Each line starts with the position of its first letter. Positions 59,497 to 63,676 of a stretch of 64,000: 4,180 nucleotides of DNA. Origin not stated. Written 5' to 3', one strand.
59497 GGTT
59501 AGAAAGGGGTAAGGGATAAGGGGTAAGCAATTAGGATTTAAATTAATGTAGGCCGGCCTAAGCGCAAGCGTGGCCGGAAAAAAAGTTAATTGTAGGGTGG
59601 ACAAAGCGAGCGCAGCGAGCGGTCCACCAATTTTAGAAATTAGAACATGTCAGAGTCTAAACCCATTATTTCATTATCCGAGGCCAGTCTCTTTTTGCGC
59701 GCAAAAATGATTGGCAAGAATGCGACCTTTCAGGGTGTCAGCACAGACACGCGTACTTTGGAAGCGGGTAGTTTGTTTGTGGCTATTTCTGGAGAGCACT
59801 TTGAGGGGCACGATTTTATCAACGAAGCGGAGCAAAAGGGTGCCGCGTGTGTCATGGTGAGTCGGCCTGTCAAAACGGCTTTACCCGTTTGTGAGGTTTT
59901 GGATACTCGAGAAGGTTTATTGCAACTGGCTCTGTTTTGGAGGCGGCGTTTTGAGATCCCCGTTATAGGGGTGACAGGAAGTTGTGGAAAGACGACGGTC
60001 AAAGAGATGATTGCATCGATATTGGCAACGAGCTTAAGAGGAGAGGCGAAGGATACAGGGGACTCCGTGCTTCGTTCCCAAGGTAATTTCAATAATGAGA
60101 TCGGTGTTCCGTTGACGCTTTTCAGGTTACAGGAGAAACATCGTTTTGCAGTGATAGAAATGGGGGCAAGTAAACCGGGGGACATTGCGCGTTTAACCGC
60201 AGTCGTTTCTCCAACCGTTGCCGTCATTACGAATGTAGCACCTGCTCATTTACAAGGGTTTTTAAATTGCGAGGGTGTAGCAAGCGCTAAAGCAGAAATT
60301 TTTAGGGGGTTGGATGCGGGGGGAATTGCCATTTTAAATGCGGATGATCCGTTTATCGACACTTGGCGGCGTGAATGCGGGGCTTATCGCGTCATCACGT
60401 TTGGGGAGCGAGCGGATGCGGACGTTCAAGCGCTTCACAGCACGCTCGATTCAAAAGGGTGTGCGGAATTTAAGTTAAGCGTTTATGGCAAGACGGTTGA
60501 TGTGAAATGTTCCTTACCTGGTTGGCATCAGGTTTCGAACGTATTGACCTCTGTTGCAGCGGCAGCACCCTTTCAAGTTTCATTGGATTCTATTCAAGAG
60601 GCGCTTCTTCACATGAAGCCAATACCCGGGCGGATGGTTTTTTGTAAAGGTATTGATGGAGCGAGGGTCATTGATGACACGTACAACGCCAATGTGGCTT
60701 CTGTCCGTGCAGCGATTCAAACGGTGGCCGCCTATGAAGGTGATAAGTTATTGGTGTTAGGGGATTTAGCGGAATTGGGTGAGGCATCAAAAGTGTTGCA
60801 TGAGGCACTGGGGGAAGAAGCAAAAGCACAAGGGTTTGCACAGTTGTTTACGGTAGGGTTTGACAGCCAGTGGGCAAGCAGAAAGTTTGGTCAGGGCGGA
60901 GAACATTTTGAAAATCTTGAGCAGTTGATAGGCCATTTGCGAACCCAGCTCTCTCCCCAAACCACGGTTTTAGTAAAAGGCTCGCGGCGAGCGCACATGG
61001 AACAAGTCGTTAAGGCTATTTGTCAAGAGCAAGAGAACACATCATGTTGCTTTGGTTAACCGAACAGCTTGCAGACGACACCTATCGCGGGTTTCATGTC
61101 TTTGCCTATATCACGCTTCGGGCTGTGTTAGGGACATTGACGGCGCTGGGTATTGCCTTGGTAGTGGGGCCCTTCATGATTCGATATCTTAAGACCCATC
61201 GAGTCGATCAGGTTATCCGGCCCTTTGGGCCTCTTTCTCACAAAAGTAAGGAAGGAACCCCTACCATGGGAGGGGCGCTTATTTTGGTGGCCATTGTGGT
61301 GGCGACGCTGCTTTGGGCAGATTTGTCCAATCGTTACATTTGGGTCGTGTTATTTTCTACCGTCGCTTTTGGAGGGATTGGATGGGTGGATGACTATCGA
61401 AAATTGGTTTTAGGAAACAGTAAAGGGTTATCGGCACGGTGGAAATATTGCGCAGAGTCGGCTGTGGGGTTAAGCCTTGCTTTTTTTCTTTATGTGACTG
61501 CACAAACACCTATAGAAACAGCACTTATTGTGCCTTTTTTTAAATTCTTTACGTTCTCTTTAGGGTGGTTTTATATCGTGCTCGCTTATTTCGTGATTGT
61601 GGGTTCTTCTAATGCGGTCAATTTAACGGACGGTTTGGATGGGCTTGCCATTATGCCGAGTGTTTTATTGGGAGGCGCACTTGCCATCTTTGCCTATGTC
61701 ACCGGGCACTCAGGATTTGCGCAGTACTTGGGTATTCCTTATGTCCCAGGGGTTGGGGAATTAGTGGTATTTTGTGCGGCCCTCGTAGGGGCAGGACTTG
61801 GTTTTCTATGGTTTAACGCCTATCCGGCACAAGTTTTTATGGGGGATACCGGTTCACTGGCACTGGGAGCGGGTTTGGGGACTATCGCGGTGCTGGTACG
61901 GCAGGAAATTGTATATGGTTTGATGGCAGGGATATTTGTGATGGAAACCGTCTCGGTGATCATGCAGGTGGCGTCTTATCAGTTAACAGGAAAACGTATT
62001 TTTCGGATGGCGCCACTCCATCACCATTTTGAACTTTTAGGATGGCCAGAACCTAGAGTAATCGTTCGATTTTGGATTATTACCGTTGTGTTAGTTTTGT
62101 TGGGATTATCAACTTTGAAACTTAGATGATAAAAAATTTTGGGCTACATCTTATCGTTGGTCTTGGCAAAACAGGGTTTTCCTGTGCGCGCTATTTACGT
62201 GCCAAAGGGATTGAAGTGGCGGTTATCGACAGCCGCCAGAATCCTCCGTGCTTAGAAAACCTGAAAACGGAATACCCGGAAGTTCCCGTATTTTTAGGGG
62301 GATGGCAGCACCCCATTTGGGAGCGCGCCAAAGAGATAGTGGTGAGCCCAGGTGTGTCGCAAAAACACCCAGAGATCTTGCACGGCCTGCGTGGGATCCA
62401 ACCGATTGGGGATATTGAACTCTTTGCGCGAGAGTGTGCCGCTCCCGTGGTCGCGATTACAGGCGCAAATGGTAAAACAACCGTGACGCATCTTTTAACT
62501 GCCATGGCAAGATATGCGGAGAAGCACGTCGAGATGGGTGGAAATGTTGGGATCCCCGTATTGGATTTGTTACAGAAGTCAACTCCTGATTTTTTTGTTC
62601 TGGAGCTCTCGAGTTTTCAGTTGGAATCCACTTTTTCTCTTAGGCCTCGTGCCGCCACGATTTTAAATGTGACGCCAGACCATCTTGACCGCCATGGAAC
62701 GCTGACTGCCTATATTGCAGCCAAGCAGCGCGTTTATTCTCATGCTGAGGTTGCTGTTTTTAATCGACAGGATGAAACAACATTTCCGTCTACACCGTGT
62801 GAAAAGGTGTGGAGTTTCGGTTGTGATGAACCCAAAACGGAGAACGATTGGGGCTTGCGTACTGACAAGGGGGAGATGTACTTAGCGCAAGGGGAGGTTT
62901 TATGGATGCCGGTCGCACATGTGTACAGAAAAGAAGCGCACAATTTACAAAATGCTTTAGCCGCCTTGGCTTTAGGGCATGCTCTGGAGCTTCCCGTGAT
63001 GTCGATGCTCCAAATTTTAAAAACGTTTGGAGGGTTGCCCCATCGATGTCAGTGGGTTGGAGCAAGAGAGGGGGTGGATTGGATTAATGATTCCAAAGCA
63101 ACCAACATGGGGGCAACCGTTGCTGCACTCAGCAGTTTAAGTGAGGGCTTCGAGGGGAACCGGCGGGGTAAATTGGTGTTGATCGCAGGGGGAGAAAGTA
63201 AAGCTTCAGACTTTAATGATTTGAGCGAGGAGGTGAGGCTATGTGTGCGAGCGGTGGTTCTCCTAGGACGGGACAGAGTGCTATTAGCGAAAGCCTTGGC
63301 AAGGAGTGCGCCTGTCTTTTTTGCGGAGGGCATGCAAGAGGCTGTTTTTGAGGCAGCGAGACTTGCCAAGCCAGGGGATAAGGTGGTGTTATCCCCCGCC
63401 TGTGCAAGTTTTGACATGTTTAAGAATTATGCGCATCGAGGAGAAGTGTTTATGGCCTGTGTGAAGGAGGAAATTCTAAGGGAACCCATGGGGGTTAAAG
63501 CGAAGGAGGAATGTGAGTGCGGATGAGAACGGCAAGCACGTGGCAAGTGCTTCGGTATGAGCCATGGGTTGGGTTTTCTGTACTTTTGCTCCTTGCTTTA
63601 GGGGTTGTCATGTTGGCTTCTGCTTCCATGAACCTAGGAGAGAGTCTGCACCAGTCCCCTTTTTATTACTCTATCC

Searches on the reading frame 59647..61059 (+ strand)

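Call 66: search_protein_families(library=pfam, proteins=[window:59647-61059:+], max_evalue=0.001)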
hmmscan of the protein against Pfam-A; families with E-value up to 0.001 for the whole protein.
window:59647-61059:+ (470 aa): 3 families
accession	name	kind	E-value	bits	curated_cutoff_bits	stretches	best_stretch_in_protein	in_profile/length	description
PF08245.18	Mur_ligase_M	-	1.1e-45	156.5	24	1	109-306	1-200/200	Mur ligase middle domain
PF02875.26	Mur_ligase_C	-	6.4e-19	69.5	28.4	1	328-447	1-127/127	Mur ligase, glutamate ligase domain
PF01225.30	Mur_ligase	-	2.8e-09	37.7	21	1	28-77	2-56/95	Mur ligase family, catalytic domain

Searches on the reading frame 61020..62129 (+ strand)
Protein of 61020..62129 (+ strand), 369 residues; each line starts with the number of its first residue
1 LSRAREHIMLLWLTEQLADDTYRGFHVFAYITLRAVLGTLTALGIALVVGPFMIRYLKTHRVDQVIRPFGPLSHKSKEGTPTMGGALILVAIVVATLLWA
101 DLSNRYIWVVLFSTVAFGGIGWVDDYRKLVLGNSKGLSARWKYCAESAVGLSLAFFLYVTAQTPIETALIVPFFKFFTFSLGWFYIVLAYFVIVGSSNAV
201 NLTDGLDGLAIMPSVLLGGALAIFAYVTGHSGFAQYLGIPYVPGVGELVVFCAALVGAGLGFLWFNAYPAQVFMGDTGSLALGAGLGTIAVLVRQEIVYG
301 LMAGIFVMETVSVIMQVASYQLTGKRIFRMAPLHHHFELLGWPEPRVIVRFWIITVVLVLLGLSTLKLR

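Call 66: search_protein_families(library=pfam, proteins=[window:61020-62129:+], max_evalue=0.001)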
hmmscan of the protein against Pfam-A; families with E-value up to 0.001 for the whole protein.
window:61020-62129:+ (369 aa): 2 families
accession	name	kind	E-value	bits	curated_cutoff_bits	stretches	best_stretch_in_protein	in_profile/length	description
PF00953.26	Glycos_transf_4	-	4.3e-33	115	27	1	108-292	2-158/160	Glycosyl transferase family 4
PF10555.14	MraY_sig1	-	0.00033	20.4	20.1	1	77-89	1-13/13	Phospho-N-acetylmuramoyl-pentapeptide-transferase signature 1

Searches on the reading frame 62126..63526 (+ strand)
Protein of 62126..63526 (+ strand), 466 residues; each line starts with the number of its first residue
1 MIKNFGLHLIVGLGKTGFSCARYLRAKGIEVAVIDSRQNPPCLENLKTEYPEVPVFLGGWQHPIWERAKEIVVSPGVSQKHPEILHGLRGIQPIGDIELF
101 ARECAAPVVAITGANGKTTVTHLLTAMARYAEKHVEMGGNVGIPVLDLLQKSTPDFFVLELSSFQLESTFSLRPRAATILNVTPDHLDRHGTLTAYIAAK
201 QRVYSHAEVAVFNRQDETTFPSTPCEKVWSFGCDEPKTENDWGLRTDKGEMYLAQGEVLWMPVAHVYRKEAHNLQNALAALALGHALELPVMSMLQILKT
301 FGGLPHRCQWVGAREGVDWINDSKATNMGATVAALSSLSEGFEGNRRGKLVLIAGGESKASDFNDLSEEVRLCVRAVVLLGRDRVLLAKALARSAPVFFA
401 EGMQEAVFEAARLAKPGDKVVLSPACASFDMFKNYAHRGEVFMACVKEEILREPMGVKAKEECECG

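Call 66: search_protein_families(library=pfam, proteins=[window:62126-63526:+], max_evalue=0.001)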
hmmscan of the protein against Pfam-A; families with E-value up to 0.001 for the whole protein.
window:62126-63526:+ (466 aa): 4 families
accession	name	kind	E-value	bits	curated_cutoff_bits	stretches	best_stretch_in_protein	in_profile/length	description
PF08245.18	Mur_ligase_M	-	3.4e-25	89.6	24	1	111-283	1-199/200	Mur ligase middle domain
PF21799.2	MurD-like_N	-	6.2e-24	84.5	27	1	9-86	4-78/88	Mur ligase MurD-like, N-terminal domain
PF02875.26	Mur_ligase_C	-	1.1e-15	59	28.4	1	306-426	1-127/127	Mur ligase, glutamate ligase domain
PF02254.24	TrkA_N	-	0.00016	22.4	23.8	0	9-50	2-41/116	TrkA-N domain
